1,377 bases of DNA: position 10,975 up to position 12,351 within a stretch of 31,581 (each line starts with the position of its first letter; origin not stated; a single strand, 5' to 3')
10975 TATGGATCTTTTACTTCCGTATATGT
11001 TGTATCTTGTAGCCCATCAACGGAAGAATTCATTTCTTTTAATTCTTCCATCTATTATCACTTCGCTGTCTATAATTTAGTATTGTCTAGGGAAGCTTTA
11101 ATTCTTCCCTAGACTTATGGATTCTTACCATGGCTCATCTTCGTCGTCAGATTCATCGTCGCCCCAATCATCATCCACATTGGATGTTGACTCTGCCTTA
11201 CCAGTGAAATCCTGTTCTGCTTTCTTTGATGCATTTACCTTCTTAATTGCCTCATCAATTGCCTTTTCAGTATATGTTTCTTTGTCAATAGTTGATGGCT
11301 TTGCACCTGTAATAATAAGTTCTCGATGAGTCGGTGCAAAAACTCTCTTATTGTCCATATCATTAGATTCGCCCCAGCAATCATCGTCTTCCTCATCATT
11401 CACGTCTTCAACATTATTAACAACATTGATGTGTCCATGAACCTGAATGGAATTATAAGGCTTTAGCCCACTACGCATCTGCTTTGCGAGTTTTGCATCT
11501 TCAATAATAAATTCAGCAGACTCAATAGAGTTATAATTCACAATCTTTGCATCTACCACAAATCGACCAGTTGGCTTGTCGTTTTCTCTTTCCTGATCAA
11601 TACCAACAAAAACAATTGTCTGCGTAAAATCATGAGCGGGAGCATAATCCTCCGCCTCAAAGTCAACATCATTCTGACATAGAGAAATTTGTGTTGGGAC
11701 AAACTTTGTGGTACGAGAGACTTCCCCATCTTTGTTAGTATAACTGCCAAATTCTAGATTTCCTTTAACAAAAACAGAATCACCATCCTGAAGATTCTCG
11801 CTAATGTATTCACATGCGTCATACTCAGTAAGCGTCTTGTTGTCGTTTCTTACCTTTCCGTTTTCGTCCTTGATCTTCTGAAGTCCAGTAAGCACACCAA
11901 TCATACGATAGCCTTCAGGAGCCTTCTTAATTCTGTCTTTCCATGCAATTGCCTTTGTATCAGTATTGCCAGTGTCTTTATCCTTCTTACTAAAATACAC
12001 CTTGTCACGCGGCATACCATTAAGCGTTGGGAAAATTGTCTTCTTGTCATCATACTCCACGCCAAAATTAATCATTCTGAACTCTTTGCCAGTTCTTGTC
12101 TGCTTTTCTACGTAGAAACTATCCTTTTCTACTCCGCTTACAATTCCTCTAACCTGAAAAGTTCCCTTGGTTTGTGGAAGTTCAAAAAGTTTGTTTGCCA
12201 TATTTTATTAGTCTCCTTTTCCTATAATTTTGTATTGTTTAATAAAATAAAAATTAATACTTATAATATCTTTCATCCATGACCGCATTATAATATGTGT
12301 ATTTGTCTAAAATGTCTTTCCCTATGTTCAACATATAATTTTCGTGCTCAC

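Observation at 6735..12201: Replication-recombination module interrupted by a free-standing GIY-YIG homing endonuclease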

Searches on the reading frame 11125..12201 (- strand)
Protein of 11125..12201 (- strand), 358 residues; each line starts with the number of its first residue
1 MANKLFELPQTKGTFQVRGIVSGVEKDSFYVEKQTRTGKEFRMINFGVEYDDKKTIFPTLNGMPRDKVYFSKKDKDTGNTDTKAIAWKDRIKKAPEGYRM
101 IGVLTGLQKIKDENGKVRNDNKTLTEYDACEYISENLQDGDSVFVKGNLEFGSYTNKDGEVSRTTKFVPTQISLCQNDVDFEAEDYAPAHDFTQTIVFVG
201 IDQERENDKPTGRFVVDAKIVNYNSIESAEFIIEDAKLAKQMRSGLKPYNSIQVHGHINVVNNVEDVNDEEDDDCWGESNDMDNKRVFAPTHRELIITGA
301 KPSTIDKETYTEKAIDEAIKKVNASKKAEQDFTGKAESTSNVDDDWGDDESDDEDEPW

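Call 3: search_protein_families(library=pfam, proteins=[window:11125-12201:-], max_evalue=0.01)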
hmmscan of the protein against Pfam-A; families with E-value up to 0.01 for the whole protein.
window:11125-12201:- (358 aa): 1 family
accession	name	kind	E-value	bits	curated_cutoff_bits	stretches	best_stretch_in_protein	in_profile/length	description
PF00436.31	SSB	-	0.00017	22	26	1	129-172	58-101/104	Single-strand binding protein family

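Call 4: search_protein_families(library=phrogs, proteins=[window:11125-12201:-], max_evalue=0.001)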
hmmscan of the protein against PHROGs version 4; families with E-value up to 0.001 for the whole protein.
window:11125-12201:- (358 aa): 2 families
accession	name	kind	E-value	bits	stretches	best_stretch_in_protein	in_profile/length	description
phrog_2367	-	unknown function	6.9e-44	151.5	1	4-355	5-322/326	-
phrog_44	-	DNA, RNA and nucleotide metabolism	7e-05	23.7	1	130-175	145-190/271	single strand DNA binding protein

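Call 10: search_dna_similar(query=window:11125-12201:-, collection=phages, mode=protein, max_rows=30)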
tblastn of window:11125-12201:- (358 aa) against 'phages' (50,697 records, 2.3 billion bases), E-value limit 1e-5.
Records with a match: 60; places in all: 60; records where one place covers at least 80% of the query: 2.
Best place of each record, by identity: <60% 60.
By first word of the organism name: Bacillus 33; Lactococcus 22; Geobacillus 2; Brevibacillus 2; Alicyclobacillus 1.
By host as written in the record: Lactococcus lactis 17; Bacillus anthracis Sterne 10; Bacillus cereus 6; Bacillus anthracis 6; - 2; Brevibacillus laterosporus 2; Bacillus subtilis 2; Bacillus subtilis BEST7003 2; and 9 more.
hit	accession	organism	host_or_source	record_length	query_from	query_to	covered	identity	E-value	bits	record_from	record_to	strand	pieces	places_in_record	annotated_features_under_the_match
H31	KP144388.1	Geobacillus virus E3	failed fermentation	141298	1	324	91%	48.5%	4e-77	263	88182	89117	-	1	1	hypothetical protein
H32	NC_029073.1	Geobacillus virus E3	failed fermentation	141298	1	324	91%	48.5%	4e-77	263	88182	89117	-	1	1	hypothetical protein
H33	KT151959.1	Brevibacillus phage Sundance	Brevibacillus laterosporus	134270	8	258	70%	31.3%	1e-18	93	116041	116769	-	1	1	hypothetical protein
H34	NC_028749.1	Brevibacillus phage Sundance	Brevibacillus laterosporus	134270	8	258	70%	31.3%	1e-18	93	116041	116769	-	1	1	hypothetical protein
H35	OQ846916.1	Alicyclobacillus phage KKP_3916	Alicyclobacillus acidoterrestris strain ...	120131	7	242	66%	31.9%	7e-18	91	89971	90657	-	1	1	hypothetical protein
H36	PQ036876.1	Lactococcus phage PMBT69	Lactococcus lactis subsp. cremoris ...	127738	1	223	62%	31.4%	5e-17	89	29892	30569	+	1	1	hypothetical protein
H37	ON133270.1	Bacillus phage 2S-4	Rosselomorea vietnamensis FJAT-46955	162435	7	233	63%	28.0%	5e-15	82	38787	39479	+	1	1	none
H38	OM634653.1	Bacillus phage vB_BsuS_PJN02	Bacillus subtilis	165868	7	233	63%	28.0%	5e-15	82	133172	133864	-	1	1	putative single-stranded DNA binding protein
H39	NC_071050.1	Bacillus phage vB_BsuS_PJN02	Bacillus subtilis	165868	7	233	63%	28.0%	5e-15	82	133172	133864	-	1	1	putative single-stranded DNA binding protein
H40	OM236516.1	Bacillus phage FADO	Bacillus subtilis BEST7003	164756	7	233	63%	27.6%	1e-14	81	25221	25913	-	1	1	hypothetical protein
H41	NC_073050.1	Bacillus phage FADO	Bacillus subtilis BEST7003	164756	7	233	63%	27.6%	1e-14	81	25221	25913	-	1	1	hypothetical protein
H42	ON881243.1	Bacillus phage PK-3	Bacillus sp.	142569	7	233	63%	27.6%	1e-14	81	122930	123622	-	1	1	hypothetical protein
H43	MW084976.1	Bacillus phage Kirov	Bacillus cereus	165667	7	224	61%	28.5%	3e-12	74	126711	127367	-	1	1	ssDNA-binding protein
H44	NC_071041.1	Bacillus phage Kirov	Bacillus cereus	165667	7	224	61%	28.5%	3e-12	74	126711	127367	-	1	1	ssDNA-binding protein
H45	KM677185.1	Lactococcus phage WRP3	Lactococcus lactis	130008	1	223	62%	27.4%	1e-13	78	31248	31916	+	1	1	hypothetical protein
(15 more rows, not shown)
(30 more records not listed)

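Call 11: get_annotated_region(hit=H31, flank=6000)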
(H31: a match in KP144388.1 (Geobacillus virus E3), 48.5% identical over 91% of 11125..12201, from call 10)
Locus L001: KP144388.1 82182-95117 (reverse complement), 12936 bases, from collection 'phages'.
description: Geobacillus virus E3, complete genome.
organism: Geobacillus virus E3 (NCBI taxid 1572712)
taxonomy: Viruses; Duplodnaviria; Heunggongvirae; Uroviricota; Caudoviricetes
host: -; source: failed fermentation; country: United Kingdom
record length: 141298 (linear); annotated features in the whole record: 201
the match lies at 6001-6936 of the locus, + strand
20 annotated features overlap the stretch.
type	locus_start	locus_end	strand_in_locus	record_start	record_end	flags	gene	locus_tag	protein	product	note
CDS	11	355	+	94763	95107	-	-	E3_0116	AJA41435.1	hypothetical protein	GP116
CDS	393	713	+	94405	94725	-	-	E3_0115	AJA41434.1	hypothetical protein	GP115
CDS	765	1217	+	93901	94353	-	-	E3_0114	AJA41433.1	hypothetical protein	GP114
CDS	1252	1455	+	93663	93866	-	-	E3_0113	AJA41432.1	hypothetical protein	GP113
CDS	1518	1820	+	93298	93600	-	-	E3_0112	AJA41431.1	hypothetical protein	GP112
CDS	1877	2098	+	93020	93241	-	-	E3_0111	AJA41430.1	hypothetical protein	GP111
CDS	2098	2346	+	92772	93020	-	-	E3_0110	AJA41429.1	hypothetical protein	GP110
CDS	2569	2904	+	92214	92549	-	-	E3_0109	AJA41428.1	hypothetical protein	GP109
CDS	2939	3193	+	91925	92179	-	-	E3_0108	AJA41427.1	hypothetical protein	GP108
CDS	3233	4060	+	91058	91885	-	-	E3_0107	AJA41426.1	putative DNA adenine methylase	GP107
CDS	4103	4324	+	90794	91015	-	-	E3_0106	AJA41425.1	hypothetical protein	GP106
CDS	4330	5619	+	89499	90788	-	-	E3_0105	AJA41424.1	putative ATP-dependent DNA ligase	GP105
CDS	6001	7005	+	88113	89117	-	-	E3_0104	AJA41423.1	hypothetical protein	GP104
CDS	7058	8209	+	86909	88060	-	-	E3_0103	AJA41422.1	hypothetical protein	GP103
CDS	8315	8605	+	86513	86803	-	-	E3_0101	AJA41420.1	hypothetical protein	GP101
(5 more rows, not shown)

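Call 12: get_annotated_region(hit=H33, flank=6000)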
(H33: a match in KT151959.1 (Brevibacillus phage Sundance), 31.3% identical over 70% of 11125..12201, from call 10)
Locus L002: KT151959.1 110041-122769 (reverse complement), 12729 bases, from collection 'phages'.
description: Brevibacillus phage Sundance, complete genome.
organism: Brevibacillus phage Sundance (NCBI taxid 1691958)
taxonomy: Viruses; Duplodnaviria; Heunggongvirae; Uroviricota; Caudoviricetes
host: Brevibacillus laterosporus; source: honeybee debris; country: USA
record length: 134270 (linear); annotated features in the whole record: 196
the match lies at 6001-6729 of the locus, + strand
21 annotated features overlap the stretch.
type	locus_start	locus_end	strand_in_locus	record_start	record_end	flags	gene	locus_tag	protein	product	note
CDS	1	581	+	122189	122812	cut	-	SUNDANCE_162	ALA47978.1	hypothetical protein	-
CDS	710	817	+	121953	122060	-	-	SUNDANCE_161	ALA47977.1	hypothetical protein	-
CDS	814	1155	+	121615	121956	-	-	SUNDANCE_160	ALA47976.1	hypothetical protein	-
CDS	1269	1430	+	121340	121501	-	-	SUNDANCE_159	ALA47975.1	hypothetical protein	-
CDS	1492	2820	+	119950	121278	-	-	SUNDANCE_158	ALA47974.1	hypothetical protein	-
CDS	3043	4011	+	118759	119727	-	-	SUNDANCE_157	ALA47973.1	putative integrase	-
CDS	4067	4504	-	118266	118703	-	-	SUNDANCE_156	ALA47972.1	hypothetical protein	-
CDS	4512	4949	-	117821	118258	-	-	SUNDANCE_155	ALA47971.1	putative transcriptional regulator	-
CDS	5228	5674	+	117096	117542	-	-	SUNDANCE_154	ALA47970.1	hypothetical protein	-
CDS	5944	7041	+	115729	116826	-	-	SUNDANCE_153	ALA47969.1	hypothetical protein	-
CDS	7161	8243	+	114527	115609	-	-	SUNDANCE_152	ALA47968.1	putative nucleotide-binding protein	-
CDS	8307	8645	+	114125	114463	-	-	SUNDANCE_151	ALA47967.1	hypothetical protein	-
CDS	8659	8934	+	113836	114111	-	-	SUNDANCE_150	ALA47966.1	hypothetical protein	-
CDS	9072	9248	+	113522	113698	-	-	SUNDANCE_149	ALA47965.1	hypothetical protein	-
CDS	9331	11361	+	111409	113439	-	-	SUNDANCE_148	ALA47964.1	hypothetical protein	-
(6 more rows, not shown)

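Call 14: find_related_loci(query=window:11125-12201:-, collection=viral_contigs, flank=6000)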
Query window:11125-12201:- (358 aa) in viral_contigs; peptide patterns used: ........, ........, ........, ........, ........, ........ (x = any residue, [..] = any of these).
41 stretches matched a pattern; 26 encode a relative of the query (tblastn E <= 1e-3); 25 distinct loci.
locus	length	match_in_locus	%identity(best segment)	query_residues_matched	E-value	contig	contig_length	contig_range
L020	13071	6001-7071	91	1-358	0e+0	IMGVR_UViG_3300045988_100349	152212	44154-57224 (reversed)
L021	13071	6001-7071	90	1-358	0e+0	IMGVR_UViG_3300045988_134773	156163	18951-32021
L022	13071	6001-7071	91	1-358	0e+0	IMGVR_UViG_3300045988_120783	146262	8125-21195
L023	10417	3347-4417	91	1-358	0e+0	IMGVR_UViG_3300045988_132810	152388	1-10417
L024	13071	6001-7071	91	1-358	0e+0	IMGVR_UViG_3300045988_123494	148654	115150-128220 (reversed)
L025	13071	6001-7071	91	1-358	0e+0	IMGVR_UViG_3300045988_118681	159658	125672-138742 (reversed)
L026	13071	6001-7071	90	1-358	0e+0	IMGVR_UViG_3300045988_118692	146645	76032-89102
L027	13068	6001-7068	91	1-358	0e+0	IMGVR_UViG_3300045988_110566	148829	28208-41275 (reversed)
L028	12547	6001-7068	91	1-358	0e+0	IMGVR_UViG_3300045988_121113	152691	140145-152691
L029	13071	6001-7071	88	1-358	0e+0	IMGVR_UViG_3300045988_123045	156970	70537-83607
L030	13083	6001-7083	80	1-358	0e+0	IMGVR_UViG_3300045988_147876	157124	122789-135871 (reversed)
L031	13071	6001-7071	90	1-358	0e+0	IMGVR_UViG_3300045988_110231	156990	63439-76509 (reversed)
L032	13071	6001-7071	90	1-358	0e+0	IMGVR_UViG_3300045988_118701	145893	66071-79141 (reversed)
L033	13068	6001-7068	90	1-358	0e+0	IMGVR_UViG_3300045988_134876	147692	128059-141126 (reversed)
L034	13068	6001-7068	90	1-358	0e+0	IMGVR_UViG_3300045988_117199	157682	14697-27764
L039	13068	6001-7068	81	3-358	4e-179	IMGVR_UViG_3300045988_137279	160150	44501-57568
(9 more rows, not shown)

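Call 19: search_protein_families(library=pfam, proteins=[L022:7147-8328:+, L033:5012-5941:+, L039:5401-5979:+], max_evalue=0.01)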
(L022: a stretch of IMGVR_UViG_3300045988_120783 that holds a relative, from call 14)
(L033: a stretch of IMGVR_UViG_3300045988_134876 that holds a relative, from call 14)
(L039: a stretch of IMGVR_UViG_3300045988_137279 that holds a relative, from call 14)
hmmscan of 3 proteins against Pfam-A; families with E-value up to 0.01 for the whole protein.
L022:7147-8328:+ (393 aa): 3 families
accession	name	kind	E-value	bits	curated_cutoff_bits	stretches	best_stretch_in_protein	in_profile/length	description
PF13479.12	AAA_24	-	9.2e-08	32.6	27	1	13-247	2-171/195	AAA domain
PF13481.12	AAA_25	-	0.0001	22.5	27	1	16-132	36-155/195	AAA domain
PF08433.16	KTI12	-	0.0027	17.7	22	0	17-56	5-42/271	Chromatin associated protein KTI12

L033:5012-5941:+ (310 aa): 3 families
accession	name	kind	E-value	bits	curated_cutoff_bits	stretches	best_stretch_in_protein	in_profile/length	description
PF07460.16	NUMOD3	-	8.5e-15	54.8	20.4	1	167-203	1-37/37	NUMOD3 motif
PF19835.5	SegE_GIY-YIG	-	7.6e-09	36.3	25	1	18-106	11-120/123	Putative endonuclease segE, GIY-YIG domain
PF13206.11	VSG_B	-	0.0071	16.1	25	1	99-227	60-188/352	Trypanosomal VSG domain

L039:5401-5979:+ (193 aa): 2 families
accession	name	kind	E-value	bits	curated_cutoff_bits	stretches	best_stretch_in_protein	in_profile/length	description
PF07460.16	NUMOD3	-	1.9e-07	31.3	20.4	1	61-79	19-37/37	NUMOD3 motif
PF22083.2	I-HmuI_NUMOD-like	-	0.0004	20.3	27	1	136-167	10-41/46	DNA endonuclease I-HmuI-like, NUMOD-like domain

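Call 28: search_solved_structures(query=window:11125-12201:-, max_evalue=1, show_alignments=1)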
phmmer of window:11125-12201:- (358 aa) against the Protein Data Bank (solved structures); distinct sequences matched with E-value up to 1: 1.
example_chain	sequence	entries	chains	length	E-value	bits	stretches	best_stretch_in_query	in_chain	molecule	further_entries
1se8_A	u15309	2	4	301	0.061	15.8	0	128-180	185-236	Single-strand binding protein | Single-stranded DNA-binding protein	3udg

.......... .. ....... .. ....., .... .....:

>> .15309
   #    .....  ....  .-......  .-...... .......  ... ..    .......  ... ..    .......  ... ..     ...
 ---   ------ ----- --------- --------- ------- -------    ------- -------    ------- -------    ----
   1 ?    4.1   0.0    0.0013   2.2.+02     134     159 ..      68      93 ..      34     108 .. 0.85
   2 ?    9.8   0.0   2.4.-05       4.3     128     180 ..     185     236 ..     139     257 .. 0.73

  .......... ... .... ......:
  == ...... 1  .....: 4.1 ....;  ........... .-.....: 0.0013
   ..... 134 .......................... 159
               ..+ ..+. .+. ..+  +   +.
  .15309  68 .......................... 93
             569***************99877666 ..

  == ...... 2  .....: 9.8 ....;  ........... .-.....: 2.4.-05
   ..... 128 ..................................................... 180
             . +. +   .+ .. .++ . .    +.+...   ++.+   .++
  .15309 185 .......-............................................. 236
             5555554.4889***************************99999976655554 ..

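Call 38: find_related_loci(query=A2, collection=genome_contigs, flank=4000)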
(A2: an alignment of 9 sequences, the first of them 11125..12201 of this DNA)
Query A2 (358 aa) in genome_contigs; peptide patterns used: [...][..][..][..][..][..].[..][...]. (x = any residue, [..] = any of these).
17 stretches matched a pattern; 1 encode a relative of the query (tblastn E <= 1e-3); 1 distinct loci.
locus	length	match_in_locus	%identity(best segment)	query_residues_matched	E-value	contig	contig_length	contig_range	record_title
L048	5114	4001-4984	41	1-332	4e-80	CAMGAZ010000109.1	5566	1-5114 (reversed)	MAG: uncultured Clostridium sp. isolate ERR2020034_bin.11_metaWRAP_v1.3_MAG genome assembly, contig: ERZ10552058.2159, w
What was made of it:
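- Tried and rejected: It gave no host assignment and no sign that these phages are common prophages (call 38).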

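Call 44: find_related_loci(query=A2, collection=viral_contigs, flank=3500)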
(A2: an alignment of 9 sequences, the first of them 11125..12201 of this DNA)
Query A2 (358 aa) in viral_contigs; peptide patterns used: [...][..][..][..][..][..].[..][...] (x = any residue, [..] = any of these).
70 stretches matched a pattern; 45 encode a relative of the query (tblastn E <= 1e-3); 45 distinct loci.
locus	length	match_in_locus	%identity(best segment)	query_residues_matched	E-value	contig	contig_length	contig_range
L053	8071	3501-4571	91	1-358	0e+0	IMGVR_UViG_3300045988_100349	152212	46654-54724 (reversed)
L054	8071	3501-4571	90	1-358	0e+0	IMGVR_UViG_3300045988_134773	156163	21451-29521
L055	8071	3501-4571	91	1-358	0e+0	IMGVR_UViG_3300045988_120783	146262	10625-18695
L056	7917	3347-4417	91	1-358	0e+0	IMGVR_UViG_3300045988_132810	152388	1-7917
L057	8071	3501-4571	91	1-358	0e+0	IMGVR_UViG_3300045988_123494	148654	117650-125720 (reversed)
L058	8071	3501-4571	91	1-358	0e+0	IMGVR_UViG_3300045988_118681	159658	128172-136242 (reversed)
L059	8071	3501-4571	90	1-358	0e+0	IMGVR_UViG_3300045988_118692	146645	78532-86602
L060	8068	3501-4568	91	1-358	0e+0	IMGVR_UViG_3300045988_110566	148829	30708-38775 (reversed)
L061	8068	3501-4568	91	1-358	0e+0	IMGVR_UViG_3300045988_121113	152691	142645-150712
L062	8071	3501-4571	88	1-358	0e+0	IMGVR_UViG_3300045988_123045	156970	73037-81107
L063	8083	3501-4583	80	1-358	0e+0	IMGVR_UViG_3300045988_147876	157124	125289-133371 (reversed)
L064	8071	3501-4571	90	1-358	0e+0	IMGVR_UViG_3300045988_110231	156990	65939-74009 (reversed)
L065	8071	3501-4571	90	1-358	0e+0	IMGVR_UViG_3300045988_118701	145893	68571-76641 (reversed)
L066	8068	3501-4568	90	1-358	0e+0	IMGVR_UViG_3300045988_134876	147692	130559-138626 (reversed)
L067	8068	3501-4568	90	1-358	0e+0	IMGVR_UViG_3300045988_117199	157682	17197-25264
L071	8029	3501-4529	55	1-347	7e-129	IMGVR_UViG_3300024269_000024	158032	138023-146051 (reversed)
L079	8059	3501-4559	43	4-358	3e-87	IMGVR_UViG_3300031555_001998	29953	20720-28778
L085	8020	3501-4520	43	1-358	7e-82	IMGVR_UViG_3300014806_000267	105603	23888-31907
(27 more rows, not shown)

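Call 65: search_protein_families(library=ncbifam, proteins=[window:11125-12201:-, L022:7147-8328:+], max_evalue=0.01)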
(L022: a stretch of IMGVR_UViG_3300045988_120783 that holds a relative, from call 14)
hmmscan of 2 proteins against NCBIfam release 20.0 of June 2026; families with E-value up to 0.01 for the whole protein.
window:11125-12201:- (358 aa): 0 families

L022:7147-8328:+ (393 aa): 2 families
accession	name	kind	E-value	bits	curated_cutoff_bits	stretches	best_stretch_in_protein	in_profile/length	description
TIGR02237.1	recomb_radB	equivalog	4.5e-05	23.4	172.4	1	17-121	16-112/210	DNA repair and recombination protein RadB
TIGR02881.1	spore_V_K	equivalog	0.0095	15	422.95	0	7-52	36-81/261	stage V sporulation protein K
